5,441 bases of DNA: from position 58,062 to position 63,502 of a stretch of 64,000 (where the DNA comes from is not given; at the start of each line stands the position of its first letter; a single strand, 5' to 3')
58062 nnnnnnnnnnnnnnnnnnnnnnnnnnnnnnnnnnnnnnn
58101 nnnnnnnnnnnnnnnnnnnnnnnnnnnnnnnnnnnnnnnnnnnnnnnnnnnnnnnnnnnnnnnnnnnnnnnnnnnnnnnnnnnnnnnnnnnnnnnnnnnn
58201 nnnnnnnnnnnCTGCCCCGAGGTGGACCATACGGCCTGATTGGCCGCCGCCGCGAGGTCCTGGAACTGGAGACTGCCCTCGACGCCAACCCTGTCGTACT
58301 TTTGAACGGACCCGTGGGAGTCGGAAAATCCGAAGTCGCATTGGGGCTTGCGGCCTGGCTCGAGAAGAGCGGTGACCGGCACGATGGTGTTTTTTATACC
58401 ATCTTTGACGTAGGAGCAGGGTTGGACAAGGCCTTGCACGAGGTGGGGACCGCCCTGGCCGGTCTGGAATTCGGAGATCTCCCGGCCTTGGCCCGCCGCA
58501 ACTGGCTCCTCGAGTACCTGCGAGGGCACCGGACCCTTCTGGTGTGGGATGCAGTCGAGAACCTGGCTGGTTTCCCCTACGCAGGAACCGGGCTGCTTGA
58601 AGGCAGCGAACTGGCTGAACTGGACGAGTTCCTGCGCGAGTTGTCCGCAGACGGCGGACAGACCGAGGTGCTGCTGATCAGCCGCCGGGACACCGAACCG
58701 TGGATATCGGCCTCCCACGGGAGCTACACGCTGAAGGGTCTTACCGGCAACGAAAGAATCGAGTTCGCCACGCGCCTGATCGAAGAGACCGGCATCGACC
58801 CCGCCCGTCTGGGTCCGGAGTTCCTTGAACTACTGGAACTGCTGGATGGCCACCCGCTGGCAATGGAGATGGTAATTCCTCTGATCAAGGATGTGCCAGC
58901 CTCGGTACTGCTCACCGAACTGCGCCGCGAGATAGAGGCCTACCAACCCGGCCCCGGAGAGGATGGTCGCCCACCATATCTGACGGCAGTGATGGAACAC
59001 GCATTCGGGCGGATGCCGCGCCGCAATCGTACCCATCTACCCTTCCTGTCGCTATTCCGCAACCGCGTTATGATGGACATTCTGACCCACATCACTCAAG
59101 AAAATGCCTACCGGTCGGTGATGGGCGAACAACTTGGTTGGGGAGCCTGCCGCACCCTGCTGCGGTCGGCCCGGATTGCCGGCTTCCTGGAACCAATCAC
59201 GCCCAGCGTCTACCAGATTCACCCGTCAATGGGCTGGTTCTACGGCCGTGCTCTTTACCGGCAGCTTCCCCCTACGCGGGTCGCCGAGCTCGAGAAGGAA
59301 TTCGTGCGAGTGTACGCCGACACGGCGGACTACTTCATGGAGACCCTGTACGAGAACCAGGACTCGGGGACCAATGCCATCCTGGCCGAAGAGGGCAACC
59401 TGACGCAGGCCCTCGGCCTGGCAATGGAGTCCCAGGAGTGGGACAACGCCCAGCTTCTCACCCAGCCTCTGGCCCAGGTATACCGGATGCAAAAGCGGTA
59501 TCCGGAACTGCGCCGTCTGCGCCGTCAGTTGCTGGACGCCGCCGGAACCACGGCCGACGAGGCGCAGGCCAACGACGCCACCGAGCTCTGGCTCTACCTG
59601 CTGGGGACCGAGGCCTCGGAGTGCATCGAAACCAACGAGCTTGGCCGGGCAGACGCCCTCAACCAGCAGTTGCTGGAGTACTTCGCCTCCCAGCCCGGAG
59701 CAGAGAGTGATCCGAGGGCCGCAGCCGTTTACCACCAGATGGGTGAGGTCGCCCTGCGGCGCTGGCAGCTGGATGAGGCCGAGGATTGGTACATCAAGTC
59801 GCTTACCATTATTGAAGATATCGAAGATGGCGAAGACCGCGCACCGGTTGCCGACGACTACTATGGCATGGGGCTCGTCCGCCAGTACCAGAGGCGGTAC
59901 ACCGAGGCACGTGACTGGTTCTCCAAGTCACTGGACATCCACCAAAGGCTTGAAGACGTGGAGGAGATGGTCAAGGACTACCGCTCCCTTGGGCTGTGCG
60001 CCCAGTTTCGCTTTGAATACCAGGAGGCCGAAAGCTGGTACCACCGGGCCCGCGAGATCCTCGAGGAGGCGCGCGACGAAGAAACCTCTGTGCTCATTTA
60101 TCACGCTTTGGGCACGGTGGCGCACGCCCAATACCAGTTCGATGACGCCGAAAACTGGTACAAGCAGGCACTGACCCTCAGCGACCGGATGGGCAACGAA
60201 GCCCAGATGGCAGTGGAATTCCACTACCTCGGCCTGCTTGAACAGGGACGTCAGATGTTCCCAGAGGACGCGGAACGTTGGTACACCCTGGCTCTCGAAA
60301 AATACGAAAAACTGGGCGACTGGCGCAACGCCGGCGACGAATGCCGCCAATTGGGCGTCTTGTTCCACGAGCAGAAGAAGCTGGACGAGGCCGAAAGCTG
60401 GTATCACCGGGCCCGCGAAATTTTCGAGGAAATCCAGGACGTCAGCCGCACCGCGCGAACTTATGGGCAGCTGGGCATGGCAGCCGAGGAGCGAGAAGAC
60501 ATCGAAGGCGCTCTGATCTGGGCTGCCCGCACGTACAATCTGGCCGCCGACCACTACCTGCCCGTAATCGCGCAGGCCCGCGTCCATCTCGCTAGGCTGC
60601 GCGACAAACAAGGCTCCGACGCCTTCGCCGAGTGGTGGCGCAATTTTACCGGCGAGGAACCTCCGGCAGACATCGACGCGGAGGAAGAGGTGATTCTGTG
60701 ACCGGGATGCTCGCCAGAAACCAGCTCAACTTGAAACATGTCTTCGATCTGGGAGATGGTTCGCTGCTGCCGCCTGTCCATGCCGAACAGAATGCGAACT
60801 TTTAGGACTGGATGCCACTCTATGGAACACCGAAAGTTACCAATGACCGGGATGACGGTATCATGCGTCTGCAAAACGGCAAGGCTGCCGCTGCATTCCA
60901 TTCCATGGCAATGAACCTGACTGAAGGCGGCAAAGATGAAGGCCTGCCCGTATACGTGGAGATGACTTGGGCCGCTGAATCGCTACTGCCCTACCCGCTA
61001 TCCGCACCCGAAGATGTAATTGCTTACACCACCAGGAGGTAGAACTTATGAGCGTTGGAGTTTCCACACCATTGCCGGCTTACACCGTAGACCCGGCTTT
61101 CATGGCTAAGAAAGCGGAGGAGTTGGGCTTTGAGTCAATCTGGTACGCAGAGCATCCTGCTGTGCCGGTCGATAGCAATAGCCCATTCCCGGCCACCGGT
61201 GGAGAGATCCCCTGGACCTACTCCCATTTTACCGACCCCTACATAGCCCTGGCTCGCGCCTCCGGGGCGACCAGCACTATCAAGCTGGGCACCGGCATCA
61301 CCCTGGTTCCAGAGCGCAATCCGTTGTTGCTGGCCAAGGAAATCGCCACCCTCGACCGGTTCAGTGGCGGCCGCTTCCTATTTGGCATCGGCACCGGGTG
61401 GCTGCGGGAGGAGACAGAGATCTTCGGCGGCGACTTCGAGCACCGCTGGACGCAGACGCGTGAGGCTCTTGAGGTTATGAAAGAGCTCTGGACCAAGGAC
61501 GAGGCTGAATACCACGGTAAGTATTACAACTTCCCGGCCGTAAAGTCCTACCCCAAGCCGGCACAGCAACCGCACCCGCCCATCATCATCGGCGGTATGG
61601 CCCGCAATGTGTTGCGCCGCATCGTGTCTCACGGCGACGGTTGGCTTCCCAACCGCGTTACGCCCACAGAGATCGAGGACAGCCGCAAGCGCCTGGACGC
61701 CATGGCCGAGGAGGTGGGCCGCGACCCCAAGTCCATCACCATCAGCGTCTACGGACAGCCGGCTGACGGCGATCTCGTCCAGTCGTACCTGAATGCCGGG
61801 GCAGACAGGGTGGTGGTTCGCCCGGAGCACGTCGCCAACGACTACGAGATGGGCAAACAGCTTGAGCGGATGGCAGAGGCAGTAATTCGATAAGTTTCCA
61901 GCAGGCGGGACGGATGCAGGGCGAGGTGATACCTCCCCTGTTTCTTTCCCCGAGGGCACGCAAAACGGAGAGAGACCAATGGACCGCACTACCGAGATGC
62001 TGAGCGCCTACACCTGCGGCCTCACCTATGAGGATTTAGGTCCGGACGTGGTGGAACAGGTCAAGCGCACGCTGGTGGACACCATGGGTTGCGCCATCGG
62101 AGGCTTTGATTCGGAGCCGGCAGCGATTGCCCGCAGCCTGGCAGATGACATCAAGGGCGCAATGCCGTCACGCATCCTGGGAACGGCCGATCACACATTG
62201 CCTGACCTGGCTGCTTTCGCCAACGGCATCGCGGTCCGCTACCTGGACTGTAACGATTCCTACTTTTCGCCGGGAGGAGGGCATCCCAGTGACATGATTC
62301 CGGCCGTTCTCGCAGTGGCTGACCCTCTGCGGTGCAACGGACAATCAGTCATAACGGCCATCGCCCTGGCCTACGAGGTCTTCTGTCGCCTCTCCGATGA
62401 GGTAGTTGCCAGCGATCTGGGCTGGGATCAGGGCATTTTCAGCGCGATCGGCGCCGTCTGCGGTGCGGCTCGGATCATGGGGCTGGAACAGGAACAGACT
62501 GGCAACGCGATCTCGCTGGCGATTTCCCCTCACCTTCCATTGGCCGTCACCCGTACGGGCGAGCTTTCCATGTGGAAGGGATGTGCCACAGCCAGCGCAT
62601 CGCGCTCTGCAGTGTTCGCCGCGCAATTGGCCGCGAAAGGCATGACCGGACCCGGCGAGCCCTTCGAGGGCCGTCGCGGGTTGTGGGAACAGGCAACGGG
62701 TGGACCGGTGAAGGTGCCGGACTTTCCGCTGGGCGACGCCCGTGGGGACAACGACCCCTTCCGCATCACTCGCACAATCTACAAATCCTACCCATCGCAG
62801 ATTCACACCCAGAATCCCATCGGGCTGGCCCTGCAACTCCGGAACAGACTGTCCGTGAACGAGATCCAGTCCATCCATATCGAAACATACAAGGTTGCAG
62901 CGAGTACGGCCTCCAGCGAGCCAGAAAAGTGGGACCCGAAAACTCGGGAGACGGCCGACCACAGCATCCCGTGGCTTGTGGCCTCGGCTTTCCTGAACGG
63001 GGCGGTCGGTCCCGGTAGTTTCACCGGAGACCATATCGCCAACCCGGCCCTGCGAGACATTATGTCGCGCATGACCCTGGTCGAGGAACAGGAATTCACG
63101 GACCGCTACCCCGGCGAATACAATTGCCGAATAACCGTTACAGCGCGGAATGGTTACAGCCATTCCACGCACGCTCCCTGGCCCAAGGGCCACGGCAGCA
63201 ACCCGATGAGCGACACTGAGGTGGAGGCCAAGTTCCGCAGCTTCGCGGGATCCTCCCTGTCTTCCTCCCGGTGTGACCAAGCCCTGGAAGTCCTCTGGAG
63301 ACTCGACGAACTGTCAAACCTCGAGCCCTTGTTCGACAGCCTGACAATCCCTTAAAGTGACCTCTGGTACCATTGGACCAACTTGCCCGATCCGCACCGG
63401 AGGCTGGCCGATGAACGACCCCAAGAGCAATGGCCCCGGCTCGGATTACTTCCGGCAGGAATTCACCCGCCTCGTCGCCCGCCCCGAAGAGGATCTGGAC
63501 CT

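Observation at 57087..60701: Solitary CHAT-NB-ARC-TPR giant ORF: NLR/Avs-like defence candidate with a non-canonical protease dyad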

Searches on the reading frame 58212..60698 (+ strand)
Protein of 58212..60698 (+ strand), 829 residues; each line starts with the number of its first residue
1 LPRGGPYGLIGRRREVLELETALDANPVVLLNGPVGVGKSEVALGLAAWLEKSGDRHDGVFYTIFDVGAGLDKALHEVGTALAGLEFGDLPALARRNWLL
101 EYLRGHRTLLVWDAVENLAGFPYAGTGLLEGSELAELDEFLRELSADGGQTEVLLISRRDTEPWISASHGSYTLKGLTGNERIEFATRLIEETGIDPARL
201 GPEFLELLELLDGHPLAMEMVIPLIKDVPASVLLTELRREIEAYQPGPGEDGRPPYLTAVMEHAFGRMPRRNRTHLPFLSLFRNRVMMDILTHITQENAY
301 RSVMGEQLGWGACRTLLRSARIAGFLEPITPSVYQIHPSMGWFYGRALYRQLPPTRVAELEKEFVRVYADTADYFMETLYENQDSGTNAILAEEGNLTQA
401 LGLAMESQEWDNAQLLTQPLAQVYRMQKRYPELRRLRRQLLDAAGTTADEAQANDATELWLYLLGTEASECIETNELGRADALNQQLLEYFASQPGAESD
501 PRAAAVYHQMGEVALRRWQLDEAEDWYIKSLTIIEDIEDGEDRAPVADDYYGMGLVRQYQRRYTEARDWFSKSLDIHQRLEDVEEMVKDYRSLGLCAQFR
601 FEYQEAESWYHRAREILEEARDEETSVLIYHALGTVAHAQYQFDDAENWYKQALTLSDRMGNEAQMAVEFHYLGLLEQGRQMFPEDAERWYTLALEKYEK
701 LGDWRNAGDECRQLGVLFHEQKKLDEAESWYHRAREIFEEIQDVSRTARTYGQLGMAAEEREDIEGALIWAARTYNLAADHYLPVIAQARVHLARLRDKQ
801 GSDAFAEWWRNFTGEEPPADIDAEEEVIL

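Call 73: predict_structure(alignment_id=A5)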
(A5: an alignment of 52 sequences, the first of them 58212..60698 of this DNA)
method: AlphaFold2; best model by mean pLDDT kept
length: 829 residues; sequences in the alignment: 52
mean_pLDDT: 78.9   pTM: 0.53
mean pLDDT of the five models: 78.9, 78.7, 76.9, 76.4, 74.0
residues with pLDDT >= 90: 339; 70-90: 321; 50-70: 61; < 50: 108
segments of 3 or more residues with pLDDT < 50: 1-7, 118-127, 268-350, 824-829
pLDDT, mean of each block of 10 residues (from residue 1): 40 86 93 82 81 79 67 78 72 88 92 65 46 86 89 87 86 87 81 78 91 82 84 91 70 76 60 29 30 28 26 30 28 28 36 65 77 72 65 67 83 86 76 82 89 91 89 88 94 84 90 92 94 70 78 94 95 91 89 94 95 91 89 95 96 94 93 93 90 96 94 95 95 97 94 95 94 94 89 91 91 85 53
secondary structure, 60 per line:
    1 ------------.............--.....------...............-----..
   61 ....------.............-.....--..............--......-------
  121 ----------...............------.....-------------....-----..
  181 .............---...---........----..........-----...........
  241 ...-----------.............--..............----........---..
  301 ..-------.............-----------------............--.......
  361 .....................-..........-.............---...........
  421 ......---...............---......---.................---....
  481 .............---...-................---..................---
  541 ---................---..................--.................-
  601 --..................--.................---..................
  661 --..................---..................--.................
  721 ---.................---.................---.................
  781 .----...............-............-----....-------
elements in order (helices of 4 or more, strands of 3 or more residues): H13-25 E28-32 H39-53 E59-64 H71-83 H85-89 H92-105 E108-113 H131-145 E152-156 E170-173 H179-193 H203-210 H215-224 H230-243 H255-267 H270-283 H288-295 H299-302 H310-322 H340-351 H354-381 H383-392 H394-406 H410-426 H430-444 H448-453 H457-473 H477-493 H501-516 H520-537 H544-559 H563-580 H583-599 H603-620 H623-639 H643-660 H663-680 H684-701 H704-720 H724-740 H744-760 H764-781 H786-800 H802-813 H819-822

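Call 76: fold_search(model_id=the predicted structure, library=pdb)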
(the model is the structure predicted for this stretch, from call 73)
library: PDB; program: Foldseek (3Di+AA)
matches with E <= 10: 1592; with E <= 0.001: 320
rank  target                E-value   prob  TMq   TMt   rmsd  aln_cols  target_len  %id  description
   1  3sf4_A                1.1e-10  1.00  0.35  0.75   4.5       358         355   18  Crystal structure of the complex between the conserved cell polarity proteins Inscuteable and LGN (released 2011-11-23)
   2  6hc2_C                1.6e-10  1.00  0.36  0.77   3.5       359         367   18  Crystal structure of NuMA/LGN hetero-hexamers (released 2019-05-29)
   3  6mfv_A                2.1e-10  1.00  0.32  0.39  24.6       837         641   13  Crystal structure of the Signal Transduction ATPase with Numerous Domains (STAND) protein with a tetratricopeptide rep (released 2019-02-20)
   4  6hc2_E                2.4e-10  1.00  0.35  0.76   3.7       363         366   18  Crystal structure of NuMA/LGN hetero-hexamers (released 2019-05-29)
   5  6hc2_S                3.0e-10  1.00  0.36  0.78   3.3       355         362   18  Crystal structure of NuMA/LGN hetero-hexamers (released 2019-05-29)
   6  5a7d_H                3.0e-10  1.00  0.35  0.77   4.0       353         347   19  Tetrameric assembly of LGN with Inscuteable (released 2016-08-03)
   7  3sf4_C                3.2e-10  1.00  0.35  0.76   4.3       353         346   19  Crystal structure of the complex between the conserved cell polarity proteins Inscuteable and LGN (released 2011-11-23)
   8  4a1s_B                3.8e-10  1.00  0.34  0.76   3.6       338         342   20  Crystallographic structure of the Pins:Insc complex (released 2012-03-28)
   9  6hc2_A                4.4e-10  1.00  0.37  0.79   3.2       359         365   18  Crystal structure of NuMA/LGN hetero-hexamers (released 2019-05-29)
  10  5a7d_F                5.2e-10  1.00  0.35  0.77   4.0       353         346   20  Tetrameric assembly of LGN with Inscuteable (released 2016-08-03)
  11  4a1s_A                7.7e-10  1.00  0.34  0.76   3.6       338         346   20  Crystallographic structure of the Pins:Insc complex (released 2012-03-28)
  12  5a7d_B                7.7e-10  1.00  0.35  0.76   4.0       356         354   18  Tetrameric assembly of LGN with Inscuteable (released 2016-08-03)
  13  5a7d_G                1.1e-09  1.00  0.34  0.75   4.3       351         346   20  Tetrameric assembly of LGN with Inscuteable (released 2016-08-03)
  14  3sf4_B                1.1e-09  1.00  0.35  0.76   4.4       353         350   19  Crystal structure of the complex between the conserved cell polarity proteins Inscuteable and LGN (released 2011-11-23)
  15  5a7d_D                1.5e-09  1.00  0.34  0.77   4.1       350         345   19  Tetrameric assembly of LGN with Inscuteable (released 2016-08-03)
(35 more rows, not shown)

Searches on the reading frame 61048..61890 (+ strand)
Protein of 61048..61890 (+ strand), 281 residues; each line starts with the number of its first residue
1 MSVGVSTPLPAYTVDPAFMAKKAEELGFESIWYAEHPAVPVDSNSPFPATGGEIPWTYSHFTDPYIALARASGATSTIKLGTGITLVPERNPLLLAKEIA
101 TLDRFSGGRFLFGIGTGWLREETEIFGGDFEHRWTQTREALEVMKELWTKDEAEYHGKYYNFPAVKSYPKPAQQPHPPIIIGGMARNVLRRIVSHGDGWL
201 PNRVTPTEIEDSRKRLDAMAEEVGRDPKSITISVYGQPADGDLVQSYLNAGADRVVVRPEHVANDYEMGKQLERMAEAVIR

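Call 29: search_protein_families(library=pfam, proteins=[window:61048-61890:+], max_evalue=0.00001)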
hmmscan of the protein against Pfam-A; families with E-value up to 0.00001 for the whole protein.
window:61048-61890:+ (281 aa): 1 family
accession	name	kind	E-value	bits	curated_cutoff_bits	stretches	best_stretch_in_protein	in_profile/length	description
PF00296.26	Bac_luciferase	-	4.3e-57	194.3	27.9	1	19-238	28-228/314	Luciferase-like monooxygenase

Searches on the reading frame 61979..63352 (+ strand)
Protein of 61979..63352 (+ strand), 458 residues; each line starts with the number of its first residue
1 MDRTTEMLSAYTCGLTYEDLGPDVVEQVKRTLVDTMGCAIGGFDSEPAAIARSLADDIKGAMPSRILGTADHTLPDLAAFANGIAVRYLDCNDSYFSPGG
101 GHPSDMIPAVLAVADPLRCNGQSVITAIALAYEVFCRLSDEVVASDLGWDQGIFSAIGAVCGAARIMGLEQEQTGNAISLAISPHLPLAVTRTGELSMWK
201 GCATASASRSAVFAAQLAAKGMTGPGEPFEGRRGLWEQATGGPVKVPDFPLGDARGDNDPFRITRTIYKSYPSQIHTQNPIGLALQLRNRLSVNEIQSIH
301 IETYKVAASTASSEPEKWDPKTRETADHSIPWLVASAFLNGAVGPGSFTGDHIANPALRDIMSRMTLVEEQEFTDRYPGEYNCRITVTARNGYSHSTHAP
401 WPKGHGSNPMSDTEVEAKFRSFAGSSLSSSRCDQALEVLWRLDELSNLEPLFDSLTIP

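Call 29: search_protein_families(library=pfam, proteins=[window:61979-63352:+], max_evalue=0.00001)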
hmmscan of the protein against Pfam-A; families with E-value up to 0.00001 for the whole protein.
window:61979-63352:+ (458 aa): 2 families
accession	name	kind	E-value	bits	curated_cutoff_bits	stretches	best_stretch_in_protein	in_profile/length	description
PF03972.19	MmgE_PrpD_N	-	1.2e-68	231.5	32.1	1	8-242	3-238/244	MmgE/PrpD N-terminal domain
PF19305.4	MmgE_PrpD_C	-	4.8e-39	134.4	32.1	1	271-440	1-171/173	MmgE/PrpD C-terminal domain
